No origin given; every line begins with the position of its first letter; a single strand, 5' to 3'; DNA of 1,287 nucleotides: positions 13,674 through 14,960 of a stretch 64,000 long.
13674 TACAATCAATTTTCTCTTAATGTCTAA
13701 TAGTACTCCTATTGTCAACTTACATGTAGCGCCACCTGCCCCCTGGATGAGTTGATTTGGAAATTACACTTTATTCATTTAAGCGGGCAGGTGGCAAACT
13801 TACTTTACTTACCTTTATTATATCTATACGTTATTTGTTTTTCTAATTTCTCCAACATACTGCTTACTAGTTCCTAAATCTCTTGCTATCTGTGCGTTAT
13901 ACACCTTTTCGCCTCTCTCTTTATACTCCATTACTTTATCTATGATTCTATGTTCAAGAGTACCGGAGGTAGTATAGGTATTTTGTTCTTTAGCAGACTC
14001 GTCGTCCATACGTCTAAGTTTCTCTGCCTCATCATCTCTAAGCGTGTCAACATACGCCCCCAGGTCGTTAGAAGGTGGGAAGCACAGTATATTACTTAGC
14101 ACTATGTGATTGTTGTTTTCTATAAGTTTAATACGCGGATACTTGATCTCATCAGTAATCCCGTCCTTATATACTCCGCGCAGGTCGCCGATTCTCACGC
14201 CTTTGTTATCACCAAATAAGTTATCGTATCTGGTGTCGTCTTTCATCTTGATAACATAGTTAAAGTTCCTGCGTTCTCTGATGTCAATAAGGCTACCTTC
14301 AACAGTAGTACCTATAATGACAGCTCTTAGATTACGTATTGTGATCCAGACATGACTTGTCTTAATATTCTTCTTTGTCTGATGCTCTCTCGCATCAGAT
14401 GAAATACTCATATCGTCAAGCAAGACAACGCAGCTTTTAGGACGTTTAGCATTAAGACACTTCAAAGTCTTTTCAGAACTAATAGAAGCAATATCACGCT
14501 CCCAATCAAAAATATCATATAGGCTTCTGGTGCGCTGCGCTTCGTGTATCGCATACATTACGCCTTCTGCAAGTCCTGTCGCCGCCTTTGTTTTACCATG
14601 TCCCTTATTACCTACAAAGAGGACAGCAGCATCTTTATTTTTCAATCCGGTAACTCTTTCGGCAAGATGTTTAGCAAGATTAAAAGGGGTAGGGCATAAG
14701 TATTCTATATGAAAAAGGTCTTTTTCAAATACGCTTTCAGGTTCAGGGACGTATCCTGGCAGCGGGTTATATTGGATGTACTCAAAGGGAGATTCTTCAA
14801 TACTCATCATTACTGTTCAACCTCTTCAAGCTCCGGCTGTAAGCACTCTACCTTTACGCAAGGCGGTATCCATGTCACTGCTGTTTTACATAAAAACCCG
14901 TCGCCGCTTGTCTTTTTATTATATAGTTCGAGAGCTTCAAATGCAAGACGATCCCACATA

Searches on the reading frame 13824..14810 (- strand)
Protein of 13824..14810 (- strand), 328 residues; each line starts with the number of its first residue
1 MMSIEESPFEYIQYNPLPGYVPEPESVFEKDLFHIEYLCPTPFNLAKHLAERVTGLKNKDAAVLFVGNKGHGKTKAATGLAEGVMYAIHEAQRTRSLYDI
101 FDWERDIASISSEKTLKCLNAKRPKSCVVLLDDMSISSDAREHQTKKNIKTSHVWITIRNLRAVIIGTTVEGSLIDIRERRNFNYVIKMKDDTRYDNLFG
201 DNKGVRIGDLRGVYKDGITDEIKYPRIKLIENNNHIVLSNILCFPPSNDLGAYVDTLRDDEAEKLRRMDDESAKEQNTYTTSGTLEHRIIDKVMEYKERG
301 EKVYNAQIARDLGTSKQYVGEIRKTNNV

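Call 8: search_protein_families(library=pfam, proteins=[window:13824-14810:-], max_evalue=0.01)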
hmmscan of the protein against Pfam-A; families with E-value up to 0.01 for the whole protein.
window:13824-14810:- (328 aa): 2 families
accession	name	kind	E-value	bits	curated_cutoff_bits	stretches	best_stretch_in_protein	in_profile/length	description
PF00004.35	AAA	-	0.00017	22.5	21.2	1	63-176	1-115/131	ATPase family associated with various cellular activities (AAA)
PF20720.3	nSTAND3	-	0.006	16.7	27.2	0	58-180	15-121/155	Novel STAND NTPase 3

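Call 22: search_protein_families(library=phrogs, proteins=[window:13824-14810:-], max_evalue=0.01)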
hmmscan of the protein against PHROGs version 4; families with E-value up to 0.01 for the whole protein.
window:13824-14810:- (328 aa): 4 families
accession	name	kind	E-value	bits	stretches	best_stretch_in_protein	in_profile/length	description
phrog_5484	-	DNA, RNA and nucleotide metabolism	1.6e-08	35.5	1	44-191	14-159/239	DnaA-like replication initiation protein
phrog_686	-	DNA, RNA and nucleotide metabolism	0.0029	18.9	1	262-325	10-71/76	HTH DNA binding protein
phrog_3277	-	DNA, RNA and nucleotide metabolism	0.0041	18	1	57-139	7-92/168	DnaC-like helicase loader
phrog_37405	-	unknown function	0.0096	16.8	0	132-197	142-208/221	-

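Call 25: search_protein_families(library=ncbifam, proteins=[window:13824-14810:-], max_evalue=0.01)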
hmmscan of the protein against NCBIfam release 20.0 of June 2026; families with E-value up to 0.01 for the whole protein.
window:13824-14810:- (328 aa): 0 families

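Call 47: search_solved_structures(query=window:13824-14810:-, max_evalue=0.01)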
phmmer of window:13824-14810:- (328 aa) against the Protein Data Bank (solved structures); distinct sequences matched with E-value up to 0.01: 0.

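Call 51: search_protein_families(library=padloc, proteins=[window:13824-14810:-], max_evalue=0.01)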
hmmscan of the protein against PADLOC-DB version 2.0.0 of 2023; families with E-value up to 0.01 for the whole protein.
window:13824-14810:- (328 aa): 0 families
